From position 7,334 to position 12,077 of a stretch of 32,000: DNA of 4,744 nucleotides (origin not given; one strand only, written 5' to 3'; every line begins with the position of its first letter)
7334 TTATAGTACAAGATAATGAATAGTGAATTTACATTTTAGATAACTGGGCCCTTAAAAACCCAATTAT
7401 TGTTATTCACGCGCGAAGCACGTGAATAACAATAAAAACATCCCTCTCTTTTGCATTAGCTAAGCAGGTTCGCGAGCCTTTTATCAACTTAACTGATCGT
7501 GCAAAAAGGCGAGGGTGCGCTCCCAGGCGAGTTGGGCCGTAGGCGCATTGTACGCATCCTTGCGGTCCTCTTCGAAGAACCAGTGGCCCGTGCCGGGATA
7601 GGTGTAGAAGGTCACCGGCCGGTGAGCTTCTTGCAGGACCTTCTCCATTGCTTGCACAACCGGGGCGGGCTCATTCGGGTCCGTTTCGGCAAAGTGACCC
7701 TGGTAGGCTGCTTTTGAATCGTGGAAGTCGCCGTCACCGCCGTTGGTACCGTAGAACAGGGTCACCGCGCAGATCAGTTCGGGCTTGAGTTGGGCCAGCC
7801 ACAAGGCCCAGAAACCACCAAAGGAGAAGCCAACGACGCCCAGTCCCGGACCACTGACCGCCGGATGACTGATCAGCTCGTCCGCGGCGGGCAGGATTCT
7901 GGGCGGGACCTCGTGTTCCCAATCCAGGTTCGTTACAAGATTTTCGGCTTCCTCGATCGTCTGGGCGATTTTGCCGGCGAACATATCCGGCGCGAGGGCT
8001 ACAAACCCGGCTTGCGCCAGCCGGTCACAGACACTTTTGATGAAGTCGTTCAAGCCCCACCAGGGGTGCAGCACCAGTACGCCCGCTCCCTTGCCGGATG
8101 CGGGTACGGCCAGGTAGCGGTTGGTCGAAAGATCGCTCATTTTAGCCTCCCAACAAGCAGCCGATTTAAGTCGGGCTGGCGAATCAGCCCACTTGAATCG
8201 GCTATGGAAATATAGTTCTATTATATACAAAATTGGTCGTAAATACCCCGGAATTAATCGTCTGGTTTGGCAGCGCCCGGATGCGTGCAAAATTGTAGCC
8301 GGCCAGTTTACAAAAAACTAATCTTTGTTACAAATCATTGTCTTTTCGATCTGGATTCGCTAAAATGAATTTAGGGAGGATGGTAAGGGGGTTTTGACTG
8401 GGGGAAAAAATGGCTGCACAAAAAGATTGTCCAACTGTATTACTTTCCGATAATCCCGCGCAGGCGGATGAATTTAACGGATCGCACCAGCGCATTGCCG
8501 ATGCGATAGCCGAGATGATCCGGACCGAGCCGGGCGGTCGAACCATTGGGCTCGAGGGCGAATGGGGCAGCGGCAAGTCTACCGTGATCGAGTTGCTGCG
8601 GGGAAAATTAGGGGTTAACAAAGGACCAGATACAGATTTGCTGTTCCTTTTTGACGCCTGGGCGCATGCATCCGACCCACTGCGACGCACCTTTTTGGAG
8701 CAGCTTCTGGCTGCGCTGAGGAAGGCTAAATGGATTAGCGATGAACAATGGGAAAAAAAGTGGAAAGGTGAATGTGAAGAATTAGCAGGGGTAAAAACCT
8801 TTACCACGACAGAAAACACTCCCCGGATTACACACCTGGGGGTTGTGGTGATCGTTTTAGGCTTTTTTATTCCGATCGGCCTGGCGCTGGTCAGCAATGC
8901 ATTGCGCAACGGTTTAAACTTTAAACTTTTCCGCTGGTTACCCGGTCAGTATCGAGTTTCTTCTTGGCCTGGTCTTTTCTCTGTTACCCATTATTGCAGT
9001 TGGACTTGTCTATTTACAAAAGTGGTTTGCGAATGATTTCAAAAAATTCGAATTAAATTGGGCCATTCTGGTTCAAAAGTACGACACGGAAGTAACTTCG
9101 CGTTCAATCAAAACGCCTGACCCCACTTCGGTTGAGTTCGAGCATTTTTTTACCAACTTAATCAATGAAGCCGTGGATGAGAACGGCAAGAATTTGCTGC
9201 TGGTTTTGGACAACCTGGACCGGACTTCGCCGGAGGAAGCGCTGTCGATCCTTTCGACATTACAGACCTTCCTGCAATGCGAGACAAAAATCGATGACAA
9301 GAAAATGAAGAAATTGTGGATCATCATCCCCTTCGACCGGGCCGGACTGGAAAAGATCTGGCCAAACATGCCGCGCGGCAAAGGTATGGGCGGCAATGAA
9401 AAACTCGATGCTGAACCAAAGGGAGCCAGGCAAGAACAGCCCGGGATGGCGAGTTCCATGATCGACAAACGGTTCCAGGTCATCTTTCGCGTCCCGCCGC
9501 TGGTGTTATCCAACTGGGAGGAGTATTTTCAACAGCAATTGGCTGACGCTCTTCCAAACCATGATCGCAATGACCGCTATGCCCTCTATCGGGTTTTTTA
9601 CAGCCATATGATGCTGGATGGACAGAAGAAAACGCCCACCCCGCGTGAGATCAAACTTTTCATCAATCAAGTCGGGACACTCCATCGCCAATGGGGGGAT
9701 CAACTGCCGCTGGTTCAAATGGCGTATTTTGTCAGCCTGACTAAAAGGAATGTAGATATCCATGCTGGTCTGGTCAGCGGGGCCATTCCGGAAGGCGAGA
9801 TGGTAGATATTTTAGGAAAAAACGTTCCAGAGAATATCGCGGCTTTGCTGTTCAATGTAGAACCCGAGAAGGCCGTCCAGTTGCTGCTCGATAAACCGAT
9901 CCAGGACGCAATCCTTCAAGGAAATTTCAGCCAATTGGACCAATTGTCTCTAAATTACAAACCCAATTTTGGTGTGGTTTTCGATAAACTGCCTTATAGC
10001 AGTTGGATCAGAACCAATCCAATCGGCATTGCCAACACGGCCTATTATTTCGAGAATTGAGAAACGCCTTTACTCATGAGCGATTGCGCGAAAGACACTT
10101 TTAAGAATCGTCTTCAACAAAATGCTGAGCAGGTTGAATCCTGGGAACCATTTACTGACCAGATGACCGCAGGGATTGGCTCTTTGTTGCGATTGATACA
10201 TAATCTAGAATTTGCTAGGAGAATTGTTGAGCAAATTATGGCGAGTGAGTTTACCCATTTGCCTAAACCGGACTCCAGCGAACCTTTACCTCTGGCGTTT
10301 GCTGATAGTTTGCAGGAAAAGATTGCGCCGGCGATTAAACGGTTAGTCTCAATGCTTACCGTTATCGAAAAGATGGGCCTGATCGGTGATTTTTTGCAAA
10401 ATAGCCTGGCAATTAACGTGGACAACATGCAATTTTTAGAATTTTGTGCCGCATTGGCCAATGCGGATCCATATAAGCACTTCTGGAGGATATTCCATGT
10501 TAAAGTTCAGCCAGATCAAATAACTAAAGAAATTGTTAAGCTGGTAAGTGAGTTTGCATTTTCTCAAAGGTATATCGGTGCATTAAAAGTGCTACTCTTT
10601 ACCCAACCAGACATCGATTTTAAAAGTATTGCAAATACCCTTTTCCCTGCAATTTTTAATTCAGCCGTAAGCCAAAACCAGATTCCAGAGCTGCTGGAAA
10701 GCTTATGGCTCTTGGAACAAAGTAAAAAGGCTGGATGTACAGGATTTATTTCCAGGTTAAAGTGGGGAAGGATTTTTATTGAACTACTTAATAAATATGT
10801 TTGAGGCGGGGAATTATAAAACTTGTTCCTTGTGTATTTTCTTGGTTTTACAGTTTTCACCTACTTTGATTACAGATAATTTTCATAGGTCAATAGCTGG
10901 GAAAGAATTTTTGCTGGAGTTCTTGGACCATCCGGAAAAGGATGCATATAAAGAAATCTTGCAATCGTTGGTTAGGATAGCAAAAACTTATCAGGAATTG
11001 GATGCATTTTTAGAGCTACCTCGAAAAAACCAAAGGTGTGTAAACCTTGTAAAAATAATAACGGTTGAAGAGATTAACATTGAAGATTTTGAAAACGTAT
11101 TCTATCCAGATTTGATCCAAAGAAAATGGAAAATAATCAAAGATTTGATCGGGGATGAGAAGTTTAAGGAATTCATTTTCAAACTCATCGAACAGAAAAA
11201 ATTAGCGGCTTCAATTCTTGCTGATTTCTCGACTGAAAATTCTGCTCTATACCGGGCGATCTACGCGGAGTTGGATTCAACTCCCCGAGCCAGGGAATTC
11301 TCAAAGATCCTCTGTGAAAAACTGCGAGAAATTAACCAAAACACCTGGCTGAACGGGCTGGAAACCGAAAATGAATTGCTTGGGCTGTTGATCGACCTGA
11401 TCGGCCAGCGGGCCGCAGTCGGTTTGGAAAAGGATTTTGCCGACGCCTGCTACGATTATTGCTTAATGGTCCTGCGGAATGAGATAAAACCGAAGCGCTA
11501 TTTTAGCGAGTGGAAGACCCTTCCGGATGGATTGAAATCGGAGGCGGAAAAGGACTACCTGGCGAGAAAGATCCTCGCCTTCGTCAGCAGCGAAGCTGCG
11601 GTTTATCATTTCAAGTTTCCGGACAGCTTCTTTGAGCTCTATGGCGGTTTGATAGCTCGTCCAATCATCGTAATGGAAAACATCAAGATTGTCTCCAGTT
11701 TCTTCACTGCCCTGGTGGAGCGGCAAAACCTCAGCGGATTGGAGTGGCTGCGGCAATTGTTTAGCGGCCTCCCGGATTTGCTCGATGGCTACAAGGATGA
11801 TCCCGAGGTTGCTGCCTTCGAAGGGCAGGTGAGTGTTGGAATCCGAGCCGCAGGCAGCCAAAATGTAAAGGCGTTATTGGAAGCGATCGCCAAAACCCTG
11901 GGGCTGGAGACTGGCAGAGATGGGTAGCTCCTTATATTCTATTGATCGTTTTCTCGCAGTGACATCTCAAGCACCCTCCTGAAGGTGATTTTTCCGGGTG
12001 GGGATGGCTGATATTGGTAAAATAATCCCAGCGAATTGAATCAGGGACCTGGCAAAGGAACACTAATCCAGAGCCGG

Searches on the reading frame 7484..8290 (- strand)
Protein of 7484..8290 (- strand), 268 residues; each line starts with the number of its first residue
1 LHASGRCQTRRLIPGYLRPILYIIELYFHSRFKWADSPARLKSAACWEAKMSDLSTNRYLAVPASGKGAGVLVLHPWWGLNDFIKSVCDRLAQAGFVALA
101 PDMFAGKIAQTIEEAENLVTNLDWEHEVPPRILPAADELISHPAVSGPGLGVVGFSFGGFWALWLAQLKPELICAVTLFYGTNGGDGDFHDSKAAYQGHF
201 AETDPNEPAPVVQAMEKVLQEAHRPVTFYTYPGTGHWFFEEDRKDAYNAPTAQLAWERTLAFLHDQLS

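Call 33: search_protein_families(library=pfam, proteins=[window:7484-8290:-], max_evalue=0.001)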
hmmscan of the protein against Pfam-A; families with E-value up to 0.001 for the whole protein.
window:7484-8290:- (268 aa): 3 families
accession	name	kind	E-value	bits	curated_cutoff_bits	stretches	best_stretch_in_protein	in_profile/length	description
PF01738.24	DLH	-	1.7e-38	132.9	21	1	59-265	4-215/217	Dienelactone hydrolase family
PF08840.17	BAAT_C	-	1.6e-06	28.8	20.9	0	136-178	10-52/210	BAAT / Acyl-CoA thioester hydrolase C terminal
PF00326.27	Peptidase_S9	-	1.2e-05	25.4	22.6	0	122-172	38-88/213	Prolyl oligopeptidase family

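Call 68: search_protein_families(library=padloc, proteins=[window:7484-8290:-], max_evalue=0.001)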
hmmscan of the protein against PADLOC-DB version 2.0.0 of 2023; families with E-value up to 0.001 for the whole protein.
window:7484-8290:- (268 aa): 0 families

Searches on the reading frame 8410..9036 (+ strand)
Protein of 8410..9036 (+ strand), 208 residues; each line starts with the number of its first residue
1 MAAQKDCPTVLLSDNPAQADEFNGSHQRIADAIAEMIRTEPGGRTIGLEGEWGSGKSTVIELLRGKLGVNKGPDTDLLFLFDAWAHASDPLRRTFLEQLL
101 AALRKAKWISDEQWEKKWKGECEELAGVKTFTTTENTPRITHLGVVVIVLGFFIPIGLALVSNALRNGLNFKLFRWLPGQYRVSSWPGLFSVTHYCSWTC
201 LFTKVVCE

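Call 4: search_protein_families(library=pfam, proteins=[window:8410-9036:+], max_evalue=1)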
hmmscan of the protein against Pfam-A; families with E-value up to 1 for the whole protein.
window:8410-9036:+ (208 aa): 12 families
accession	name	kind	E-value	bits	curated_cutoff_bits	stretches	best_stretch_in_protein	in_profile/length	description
PF07693.20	KAP_NTPase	-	9.9e-10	38.6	20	1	28-106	3-82/293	KAP family P-loop domain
PF00005.33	ABC_tran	-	0.0095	17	25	1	43-72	11-40/137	ABC transporter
PF03308.22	MeaB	-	0.038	13.4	23.1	1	25-67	14-57/273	Methylmalonyl Co-A mutase-associated GTPase MeaB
PF01712.25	dNK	-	0.053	13.7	27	1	46-84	1-34/203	Deoxynucleoside kinase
PF13191.12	AAA_16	-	0.058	14.3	32.6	1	31-106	14-85/167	AAA ATPase domain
PF02367.23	TsaE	-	0.063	13.7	26.6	1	28-70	9-48/128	Threonylcarbamoyl adenosine biosynthesis protein TsaE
PF13238.12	AAA_18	-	0.074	13.9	29.4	1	46-106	1-43/128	AAA domain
PF13401.12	AAA_22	-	0.12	13.1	27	1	48-104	10-63/130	AAA domain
PF25199.1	nSTAND_NTPase5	-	0.13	12.6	34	1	29-60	24-58/145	Novel STAND NTPase 5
PF05729.18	NACHT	-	0.15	12.3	26.7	1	44-102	1-60/167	NACHT domain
PF13555.12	AAA_29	-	0.17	12.1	27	1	37-60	17-39/61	P-loop containing region of AAA domain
PF20693.3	YobI-ATPase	-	0.26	11.2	27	1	32-64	4-35/363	YobI-like P-loop NTPase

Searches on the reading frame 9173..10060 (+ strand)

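Call 4: search_protein_families(library=pfam, proteins=[window:9173-10060:+], max_evalue=1)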
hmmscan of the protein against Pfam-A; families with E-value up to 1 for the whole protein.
window:9173-10060:+ (295 aa): 2 families
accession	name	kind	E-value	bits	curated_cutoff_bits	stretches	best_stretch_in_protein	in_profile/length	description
PF07693.20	KAP_NTPase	-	7.5e-08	32.4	20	2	2-36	147-181/293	KAP family P-loop domain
PF06297.19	PET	-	0.12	12.9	25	1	109-136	45-72/102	PET Domain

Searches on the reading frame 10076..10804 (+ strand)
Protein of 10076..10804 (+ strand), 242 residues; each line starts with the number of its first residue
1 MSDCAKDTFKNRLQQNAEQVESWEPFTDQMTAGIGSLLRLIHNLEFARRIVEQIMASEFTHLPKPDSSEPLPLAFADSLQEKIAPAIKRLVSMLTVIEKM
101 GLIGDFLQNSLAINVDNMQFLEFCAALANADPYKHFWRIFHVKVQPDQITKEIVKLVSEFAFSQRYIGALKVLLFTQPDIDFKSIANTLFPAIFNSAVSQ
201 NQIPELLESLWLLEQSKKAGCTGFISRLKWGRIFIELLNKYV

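Call 4: search_protein_families(library=pfam, proteins=[window:10076-10804:+], max_evalue=1)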
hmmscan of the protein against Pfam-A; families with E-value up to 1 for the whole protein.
window:10076-10804:+ (242 aa): 0 families

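Call 8: search_protein_families(library=padloc, proteins=[window:10076-10804:+], max_evalue=1)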
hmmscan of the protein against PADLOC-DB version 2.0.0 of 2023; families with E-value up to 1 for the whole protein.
window:10076-10804:+ (242 aa): 0 families

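Call 20: find_encoding_contigs(protein=window:10076-10804:+, flank=10000, max_places=4)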
Protein window:10076-10804:+ (242 aa): no gene with exactly this product is on record in the collection.

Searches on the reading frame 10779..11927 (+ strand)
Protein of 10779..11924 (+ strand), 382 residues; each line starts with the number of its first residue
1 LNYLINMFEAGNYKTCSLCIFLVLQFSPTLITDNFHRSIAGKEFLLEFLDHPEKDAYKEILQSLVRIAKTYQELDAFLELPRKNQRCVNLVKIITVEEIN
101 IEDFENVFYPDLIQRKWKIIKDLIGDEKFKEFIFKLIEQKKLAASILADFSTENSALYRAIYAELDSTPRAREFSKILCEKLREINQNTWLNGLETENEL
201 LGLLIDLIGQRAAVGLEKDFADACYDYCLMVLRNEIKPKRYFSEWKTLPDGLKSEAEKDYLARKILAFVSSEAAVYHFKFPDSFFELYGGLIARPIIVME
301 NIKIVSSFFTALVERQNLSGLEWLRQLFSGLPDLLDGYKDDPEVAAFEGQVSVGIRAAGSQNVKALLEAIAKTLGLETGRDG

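Call 4: search_protein_families(library=pfam, proteins=[window:10797-11927:+], max_evalue=1)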
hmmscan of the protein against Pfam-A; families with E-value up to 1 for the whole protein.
window:10797-11927:+ (376 aa): 1 family
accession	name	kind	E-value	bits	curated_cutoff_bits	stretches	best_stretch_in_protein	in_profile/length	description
PF21436.2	STT3-PglB_core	-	0.27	12.2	23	0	233-267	15-49/131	STT3/PglB/AglB core domain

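Call 8: search_protein_families(library=padloc, proteins=[window:10797-11927:+], max_evalue=1)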
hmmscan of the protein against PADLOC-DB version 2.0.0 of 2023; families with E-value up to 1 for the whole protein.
window:10797-11927:+ (376 aa): 2 families
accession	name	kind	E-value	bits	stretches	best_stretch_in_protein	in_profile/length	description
PDLC00403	SduA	-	0.0043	14.3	1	36-145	84-192/360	DUF4263 domain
PDLC02447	BrxA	-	0.015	13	1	67-144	71-139/199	BrxA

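Call 56: search_protein_representatives(protein=window:10797-11927:+)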
Query: 376 residues. Proteins with E-value up to 0.001 (for the whole library): 309; up to 1e-10: 114; up to 1e-30: 4. The best 150 are listed.
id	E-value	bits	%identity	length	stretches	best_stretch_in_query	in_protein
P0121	9.8e-247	834.1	100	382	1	1-376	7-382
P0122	9.3e-52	192.6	31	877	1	3-372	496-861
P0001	2.1e-46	175.1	32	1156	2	5-371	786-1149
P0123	7.9e-31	123.8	28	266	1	108-371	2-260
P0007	1.8e-30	122.6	29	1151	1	4-346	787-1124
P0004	3.9e-27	111.7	25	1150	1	11-369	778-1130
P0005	1.2e-25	106.8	27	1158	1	16-372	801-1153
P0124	1.2e-23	100.2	31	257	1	118-371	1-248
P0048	3.3e-23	98.7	31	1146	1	13-339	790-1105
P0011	8.3e-21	90.8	25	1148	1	6-347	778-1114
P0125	1.2e-20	90.3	24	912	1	5-332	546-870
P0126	3.7e-20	88.7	27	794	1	6-335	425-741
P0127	6.0e-20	88.0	25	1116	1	30-372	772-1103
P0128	1.6e-19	86.6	27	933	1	7-348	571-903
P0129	2.6e-19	85.9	25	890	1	10-371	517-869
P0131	1.5e-18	83.4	25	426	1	10-370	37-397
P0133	3.4e-18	82.2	23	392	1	2-375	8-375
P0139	3.2e-17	79.0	23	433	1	5-374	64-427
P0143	5.8e-17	78.2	24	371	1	62-371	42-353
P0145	7.4e-17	77.8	24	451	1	4-332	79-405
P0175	1.4e-13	67.1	20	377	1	35-368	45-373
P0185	9.2e-13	64.4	22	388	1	10-370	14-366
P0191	4.2e-12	62.2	23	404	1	13-371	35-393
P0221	8.3e-10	54.6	24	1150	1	31-370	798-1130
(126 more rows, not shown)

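Call 57: list_cluster_members(proteins=[P0121, P0133, P0131, P0139, P0175, P0185, P0191, P0143, P0122, P0145])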
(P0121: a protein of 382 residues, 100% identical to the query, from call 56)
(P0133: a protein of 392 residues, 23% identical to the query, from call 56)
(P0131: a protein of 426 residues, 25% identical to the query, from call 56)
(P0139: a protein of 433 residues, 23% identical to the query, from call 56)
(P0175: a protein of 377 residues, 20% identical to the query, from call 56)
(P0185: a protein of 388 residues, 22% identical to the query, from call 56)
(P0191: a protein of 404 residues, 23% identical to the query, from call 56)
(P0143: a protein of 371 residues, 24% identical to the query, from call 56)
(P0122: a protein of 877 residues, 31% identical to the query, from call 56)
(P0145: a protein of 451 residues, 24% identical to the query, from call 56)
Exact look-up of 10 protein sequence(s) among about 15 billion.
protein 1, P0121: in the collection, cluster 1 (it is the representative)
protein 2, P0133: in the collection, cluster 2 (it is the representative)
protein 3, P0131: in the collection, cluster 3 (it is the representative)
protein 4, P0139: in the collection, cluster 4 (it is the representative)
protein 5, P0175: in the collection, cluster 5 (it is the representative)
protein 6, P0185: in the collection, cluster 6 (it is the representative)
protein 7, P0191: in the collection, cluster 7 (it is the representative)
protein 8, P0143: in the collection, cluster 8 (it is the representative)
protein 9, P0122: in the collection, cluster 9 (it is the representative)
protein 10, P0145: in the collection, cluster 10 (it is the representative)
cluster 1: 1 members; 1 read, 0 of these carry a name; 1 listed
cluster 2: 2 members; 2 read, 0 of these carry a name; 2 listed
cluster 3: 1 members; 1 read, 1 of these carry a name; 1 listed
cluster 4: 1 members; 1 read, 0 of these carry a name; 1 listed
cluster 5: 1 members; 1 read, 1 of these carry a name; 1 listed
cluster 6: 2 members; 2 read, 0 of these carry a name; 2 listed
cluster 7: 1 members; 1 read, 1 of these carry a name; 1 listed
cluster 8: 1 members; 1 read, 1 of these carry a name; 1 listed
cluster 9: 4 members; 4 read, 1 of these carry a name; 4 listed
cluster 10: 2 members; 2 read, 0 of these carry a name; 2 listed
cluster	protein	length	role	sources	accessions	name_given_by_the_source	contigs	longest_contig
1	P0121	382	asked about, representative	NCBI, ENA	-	-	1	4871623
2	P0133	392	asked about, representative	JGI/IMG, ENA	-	-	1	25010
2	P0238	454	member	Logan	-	-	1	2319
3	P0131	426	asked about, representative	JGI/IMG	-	hypothetical protein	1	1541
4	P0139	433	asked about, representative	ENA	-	-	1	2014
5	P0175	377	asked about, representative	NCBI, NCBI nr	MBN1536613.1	MAG: hypothetical protein JW908_07775, partial [Anaerolineales bacterium] | hypothetical protein [Anaerolineales bacterium]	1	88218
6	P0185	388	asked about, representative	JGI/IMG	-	-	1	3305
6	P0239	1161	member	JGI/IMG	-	-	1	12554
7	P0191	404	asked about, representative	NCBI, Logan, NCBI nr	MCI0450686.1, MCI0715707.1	MAG: hypothetical protein L0Y79_13070 [Chlorobi bacterium] | hypothetical protein [Chlorobiota bacterium]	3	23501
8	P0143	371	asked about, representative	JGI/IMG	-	hypothetical protein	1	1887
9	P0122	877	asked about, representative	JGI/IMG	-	-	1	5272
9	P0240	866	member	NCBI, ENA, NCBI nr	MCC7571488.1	hypothetical protein KO465_09265 [Candidatus Micrarchaeota archaeon] | hypothetical protein [Candidatus Micrarchaeota archaeon]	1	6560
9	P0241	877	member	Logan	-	-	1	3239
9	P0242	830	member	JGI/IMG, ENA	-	-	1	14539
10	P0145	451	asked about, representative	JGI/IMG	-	-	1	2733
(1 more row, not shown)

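Call 58: find_encoding_contigs(protein=window:10779-11924:+, flank=10000, max_places=3)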
Protein seq(382 aa) (382 aa): no gene with exactly this product is on record in the collection.

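Call 60: find_encoding_contigs(protein=P0133, flank=8000, max_places=2)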
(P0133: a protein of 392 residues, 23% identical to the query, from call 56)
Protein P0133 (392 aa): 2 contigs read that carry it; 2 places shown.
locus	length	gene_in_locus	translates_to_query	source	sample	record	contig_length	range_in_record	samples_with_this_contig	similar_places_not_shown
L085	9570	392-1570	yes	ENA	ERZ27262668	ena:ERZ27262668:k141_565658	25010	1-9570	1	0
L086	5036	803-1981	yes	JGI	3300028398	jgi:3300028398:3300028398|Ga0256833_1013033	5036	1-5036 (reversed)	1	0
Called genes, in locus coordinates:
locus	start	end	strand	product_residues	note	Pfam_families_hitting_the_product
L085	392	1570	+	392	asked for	-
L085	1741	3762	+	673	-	PF13588:HSDR_N_2, PF02384:N6_Mtase, PF01170:UPF0020 (weak), PF20473:MmeI_Mtase (weak), PF07669:Eco57I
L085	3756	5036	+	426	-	PF01420:Methylase_S (faint)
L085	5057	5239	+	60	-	-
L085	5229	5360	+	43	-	-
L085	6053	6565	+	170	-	-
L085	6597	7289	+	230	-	-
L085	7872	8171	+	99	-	PF01402:RHH_1 (weak)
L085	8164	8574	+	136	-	PF13470:PIN_3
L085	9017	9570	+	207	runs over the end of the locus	PF01209:Ubie_methyltran, PF05148:Methyltransf_8 (faint), PF13489:Methyltransf_23, PF13847:Methyltransf_31, PF08241:Methyltransf_11, PF08242:Methyltransf_12, PF13649:Methyltransf_25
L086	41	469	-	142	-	PF01797:Y1_Tnp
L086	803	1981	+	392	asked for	-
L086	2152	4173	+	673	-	PF13588:HSDR_N_2, PF02384:N6_Mtase, PF01170:UPF0020 (weak), PF20473:MmeI_Mtase (weak), PF07669:Eco57I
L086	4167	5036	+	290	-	?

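Call 61: find_encoding_contigs(protein=P0191, flank=8000, max_places=2)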
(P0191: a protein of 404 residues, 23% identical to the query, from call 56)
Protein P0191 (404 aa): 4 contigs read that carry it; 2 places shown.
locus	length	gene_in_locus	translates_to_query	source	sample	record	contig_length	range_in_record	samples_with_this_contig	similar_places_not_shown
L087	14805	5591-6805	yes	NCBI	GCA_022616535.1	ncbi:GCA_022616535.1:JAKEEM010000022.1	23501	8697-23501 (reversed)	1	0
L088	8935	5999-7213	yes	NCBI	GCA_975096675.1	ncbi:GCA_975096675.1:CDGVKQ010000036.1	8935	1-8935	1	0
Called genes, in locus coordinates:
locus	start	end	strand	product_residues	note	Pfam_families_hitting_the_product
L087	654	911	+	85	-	-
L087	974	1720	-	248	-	PF13860:FlgD_ig (faint), PF18962:Por_Secre_tail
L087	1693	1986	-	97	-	PF06739:SBBP (weak)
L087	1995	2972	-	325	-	PF06739:SBBP (faint)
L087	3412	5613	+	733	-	PF07693:KAP_NTPase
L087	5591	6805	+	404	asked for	-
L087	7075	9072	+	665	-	PF01855:POR_N, PF17147:PFOR_II, PF01558:POR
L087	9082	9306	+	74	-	-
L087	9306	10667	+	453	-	PF02775:TPP_enzyme_C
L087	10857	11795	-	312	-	PF01170:UPF0020 (faint), PF01555:N6_N4_Mtase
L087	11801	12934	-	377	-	-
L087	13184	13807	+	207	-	-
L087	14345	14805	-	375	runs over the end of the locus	PF03590:AsnA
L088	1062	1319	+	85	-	-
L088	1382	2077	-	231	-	PF13860:FlgD_ig (faint), PF18962:Por_Secre_tail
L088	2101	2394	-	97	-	PF06739:SBBP (weak)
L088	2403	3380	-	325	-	PF06739:SBBP (faint)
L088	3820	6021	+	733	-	PF07693:KAP_NTPase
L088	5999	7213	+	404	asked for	-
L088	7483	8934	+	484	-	?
